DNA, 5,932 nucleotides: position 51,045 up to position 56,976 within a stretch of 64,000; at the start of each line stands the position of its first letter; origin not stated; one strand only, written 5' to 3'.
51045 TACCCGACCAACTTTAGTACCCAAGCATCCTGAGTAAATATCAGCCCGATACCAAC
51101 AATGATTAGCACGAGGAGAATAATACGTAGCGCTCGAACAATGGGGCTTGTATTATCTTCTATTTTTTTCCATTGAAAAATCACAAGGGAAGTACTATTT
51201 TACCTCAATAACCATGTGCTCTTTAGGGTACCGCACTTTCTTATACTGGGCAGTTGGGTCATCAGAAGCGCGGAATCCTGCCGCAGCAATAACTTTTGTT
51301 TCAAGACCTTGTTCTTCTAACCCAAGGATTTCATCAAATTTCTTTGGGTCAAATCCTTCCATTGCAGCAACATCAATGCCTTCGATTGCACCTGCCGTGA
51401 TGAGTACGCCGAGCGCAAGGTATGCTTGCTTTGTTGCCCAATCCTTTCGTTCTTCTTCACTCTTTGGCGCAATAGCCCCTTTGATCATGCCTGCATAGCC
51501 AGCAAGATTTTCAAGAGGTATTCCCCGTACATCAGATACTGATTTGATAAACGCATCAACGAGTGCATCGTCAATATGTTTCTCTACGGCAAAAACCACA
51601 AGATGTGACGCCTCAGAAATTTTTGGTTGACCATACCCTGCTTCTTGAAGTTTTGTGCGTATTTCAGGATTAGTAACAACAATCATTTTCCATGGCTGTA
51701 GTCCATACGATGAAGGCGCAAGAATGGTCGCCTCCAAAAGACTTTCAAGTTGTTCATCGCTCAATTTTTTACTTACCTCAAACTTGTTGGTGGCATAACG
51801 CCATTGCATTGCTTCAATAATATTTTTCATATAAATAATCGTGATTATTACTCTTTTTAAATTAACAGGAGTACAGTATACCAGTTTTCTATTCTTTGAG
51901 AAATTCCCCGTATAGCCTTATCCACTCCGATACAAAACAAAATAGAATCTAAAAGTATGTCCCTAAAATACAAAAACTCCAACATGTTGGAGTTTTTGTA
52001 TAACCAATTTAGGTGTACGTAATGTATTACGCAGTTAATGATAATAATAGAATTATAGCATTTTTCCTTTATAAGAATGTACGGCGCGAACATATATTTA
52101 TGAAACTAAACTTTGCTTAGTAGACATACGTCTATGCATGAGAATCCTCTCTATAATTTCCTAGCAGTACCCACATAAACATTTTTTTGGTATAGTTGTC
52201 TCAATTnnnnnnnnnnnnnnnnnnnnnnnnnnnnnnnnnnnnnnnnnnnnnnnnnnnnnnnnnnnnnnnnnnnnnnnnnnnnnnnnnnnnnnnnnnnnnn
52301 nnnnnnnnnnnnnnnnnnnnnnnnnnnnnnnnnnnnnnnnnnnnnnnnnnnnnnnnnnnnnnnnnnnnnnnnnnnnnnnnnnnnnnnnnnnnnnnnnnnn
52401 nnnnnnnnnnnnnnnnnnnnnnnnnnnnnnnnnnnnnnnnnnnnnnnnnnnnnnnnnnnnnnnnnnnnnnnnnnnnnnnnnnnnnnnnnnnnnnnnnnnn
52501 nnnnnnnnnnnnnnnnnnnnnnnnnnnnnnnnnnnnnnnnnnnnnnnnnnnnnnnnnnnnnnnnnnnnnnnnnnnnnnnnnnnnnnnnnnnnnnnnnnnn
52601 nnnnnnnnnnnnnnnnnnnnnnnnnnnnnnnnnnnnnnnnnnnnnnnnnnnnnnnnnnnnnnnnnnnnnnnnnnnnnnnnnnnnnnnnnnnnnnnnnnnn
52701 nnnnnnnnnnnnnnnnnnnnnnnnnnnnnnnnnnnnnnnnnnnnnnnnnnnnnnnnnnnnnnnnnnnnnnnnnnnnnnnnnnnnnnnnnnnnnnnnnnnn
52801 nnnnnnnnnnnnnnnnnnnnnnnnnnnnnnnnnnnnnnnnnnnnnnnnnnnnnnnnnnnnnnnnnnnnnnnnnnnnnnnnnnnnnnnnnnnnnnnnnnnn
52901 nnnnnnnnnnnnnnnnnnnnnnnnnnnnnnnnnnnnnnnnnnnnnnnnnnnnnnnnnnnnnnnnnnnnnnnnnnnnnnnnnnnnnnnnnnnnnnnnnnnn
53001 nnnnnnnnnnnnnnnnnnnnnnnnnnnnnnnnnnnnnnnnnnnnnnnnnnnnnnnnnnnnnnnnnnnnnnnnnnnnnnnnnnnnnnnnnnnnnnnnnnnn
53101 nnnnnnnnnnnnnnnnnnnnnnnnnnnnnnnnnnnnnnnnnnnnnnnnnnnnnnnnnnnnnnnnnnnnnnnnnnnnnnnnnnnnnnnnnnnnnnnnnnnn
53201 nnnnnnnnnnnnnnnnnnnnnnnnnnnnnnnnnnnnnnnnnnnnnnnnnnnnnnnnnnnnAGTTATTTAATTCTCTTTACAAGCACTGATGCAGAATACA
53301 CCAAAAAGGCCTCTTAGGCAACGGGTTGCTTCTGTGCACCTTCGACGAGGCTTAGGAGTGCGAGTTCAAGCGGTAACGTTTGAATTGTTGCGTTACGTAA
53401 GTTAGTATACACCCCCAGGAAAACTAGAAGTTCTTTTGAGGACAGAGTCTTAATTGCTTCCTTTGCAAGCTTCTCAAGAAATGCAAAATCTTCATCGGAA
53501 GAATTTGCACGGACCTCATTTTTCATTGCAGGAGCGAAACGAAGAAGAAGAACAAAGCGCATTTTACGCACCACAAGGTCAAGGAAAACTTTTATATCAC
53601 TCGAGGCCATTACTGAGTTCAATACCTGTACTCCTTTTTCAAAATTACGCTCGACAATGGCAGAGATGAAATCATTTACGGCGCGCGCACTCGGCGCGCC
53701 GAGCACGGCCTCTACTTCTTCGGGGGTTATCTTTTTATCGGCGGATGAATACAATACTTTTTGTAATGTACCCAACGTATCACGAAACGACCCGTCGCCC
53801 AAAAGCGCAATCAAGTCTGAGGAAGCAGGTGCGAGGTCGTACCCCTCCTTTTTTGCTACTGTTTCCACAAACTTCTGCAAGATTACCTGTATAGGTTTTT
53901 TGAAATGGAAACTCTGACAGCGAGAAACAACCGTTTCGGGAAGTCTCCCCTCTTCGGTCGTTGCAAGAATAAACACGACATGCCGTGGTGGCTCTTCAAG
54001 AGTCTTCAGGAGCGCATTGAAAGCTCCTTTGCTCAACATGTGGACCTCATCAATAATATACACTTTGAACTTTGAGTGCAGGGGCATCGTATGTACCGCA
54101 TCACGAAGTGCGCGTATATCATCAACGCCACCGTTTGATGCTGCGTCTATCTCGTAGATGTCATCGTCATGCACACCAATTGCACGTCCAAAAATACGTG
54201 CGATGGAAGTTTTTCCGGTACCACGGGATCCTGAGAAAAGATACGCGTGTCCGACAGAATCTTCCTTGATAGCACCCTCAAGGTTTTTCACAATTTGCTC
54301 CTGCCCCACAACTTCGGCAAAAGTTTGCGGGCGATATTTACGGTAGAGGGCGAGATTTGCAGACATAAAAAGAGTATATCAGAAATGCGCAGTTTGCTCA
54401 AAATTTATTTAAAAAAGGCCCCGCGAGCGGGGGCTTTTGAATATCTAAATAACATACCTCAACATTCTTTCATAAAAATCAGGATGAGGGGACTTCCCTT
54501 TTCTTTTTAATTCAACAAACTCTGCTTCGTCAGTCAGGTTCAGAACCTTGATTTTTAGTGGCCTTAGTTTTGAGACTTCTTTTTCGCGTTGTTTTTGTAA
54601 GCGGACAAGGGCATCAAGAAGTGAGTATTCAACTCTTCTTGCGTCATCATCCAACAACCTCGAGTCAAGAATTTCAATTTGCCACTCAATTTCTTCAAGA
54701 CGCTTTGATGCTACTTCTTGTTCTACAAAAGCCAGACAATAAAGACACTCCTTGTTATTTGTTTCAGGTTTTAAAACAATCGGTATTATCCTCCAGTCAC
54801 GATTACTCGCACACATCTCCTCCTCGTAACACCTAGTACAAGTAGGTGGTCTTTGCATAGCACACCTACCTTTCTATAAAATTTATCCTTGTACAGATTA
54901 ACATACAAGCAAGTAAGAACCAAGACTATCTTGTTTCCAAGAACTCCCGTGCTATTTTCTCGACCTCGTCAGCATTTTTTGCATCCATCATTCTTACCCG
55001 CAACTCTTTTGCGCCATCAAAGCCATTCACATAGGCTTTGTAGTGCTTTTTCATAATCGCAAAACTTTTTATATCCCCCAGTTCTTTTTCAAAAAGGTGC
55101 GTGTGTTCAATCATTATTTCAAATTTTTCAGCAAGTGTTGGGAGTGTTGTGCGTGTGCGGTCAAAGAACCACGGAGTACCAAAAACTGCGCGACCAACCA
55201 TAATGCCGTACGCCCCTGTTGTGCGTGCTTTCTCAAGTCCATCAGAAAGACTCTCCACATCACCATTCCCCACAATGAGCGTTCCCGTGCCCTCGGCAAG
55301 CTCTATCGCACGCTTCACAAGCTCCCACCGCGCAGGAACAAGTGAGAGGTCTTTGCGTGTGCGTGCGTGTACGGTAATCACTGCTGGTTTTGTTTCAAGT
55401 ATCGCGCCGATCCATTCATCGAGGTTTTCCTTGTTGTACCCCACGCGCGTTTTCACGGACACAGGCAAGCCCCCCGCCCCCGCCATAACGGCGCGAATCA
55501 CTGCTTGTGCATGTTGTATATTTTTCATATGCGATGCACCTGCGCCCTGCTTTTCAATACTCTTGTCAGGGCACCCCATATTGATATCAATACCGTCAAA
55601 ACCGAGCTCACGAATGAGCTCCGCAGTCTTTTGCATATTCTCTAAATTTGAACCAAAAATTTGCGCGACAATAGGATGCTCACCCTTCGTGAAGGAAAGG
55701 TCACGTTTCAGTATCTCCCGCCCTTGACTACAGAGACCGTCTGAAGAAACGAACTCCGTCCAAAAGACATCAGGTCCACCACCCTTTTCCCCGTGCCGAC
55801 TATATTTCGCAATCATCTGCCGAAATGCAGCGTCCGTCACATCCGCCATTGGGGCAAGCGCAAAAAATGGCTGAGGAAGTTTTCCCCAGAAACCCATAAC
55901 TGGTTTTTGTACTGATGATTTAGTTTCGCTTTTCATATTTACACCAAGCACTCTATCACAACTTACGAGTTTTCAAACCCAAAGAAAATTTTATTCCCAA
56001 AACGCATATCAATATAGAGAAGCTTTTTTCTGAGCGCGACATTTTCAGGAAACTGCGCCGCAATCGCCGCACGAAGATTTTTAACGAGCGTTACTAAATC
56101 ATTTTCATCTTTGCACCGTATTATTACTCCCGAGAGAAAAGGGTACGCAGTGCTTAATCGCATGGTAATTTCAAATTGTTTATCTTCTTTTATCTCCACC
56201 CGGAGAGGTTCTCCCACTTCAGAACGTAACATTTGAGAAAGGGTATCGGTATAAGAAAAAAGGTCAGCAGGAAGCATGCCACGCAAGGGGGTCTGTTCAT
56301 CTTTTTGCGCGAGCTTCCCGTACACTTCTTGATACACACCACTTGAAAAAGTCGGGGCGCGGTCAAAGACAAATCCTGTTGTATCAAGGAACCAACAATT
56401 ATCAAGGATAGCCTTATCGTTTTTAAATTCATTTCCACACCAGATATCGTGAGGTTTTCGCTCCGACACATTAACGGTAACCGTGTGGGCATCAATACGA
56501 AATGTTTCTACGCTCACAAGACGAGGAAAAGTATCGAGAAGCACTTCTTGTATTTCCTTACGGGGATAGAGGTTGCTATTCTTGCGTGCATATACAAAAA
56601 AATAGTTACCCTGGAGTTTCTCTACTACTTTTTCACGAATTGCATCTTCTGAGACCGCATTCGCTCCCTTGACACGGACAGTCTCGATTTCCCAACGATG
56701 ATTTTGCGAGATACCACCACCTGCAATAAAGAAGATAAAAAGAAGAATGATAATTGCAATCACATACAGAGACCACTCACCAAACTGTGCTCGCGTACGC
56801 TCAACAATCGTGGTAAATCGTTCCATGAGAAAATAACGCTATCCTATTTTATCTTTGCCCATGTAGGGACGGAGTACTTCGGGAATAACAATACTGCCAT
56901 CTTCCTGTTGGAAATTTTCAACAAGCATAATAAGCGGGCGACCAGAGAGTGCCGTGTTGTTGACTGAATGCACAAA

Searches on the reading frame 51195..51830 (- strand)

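Call 34: search_protein_families(library=pfam, proteins=[window:51195-51830:-])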
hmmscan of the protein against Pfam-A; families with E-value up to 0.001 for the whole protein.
window:51195-51830:- (211 aa): 2 families
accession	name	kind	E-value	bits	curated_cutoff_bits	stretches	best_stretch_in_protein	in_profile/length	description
PF00881.29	Nitroreductase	-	3.2e-21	76.7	23.5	1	9-174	2-157/167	Nitroreductase family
PF14512.11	TM1586_NiRdase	-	0.00031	20.9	27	1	19-61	151-193/215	Putative TM nitroreductase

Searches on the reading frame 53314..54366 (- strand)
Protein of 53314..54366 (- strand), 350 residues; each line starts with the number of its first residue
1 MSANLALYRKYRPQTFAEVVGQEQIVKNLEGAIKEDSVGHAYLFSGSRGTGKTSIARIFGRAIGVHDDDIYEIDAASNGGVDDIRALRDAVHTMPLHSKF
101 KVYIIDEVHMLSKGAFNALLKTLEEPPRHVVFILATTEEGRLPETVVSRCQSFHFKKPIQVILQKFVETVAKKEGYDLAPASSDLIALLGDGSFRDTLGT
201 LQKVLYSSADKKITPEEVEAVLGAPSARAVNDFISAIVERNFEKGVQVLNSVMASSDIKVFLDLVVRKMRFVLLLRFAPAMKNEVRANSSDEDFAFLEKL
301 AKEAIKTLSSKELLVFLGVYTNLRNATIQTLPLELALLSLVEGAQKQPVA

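Call 10: search_protein_families(library=pfam, proteins=[window:53314-54366:-])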
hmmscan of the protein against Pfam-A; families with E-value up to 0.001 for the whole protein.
window:53314-54366:- (350 aa): 8 families
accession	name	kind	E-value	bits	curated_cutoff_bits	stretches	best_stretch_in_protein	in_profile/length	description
PF13177.12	DNA_pol3_delta2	-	3e-33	115.5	27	2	78-157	80-159/161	DNA polymerase III, delta subunit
PF00004.35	AAA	-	1.1e-11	45.8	21.2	1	43-153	2-126/131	ATPase family associated with various cellular activities (AAA)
PF05496.18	RuvB_N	-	3.2e-07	30.7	27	1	12-125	2-110/159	Holliday junction DNA helicase RuvB P-loop domain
PF13401.12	AAA_22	-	8.1e-07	29.8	27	0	86-139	70-125/130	AAA domain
PF12169.13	DNA_pol3_gamma3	-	6e-06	26.5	24.4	1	214-342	2-129/143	DNA polymerase III subunits gamma and tau domain III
PF06068.19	TIP49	-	0.00031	20.5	23.8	0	32-64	42-75/347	TIP49 P-loop domain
PF13191.12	AAA_16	-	0.00068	20.6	32.6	0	19-63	2-48/167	AAA ATPase domain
PF13173.12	AAA_14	-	0.0007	20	27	0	41-142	4-103/129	AAA domain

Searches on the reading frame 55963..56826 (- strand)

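Call 10: search_protein_families(library=pfam, proteins=[window:55963-56826:-])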
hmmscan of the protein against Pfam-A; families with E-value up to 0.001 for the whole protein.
window:55963-56826:- (287 aa): 1 family
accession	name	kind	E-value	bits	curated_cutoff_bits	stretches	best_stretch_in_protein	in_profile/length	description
PF08478.15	POTRA_1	-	0.00017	22.2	23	0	47-123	3-69/69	POTRA domain, FtsQ-type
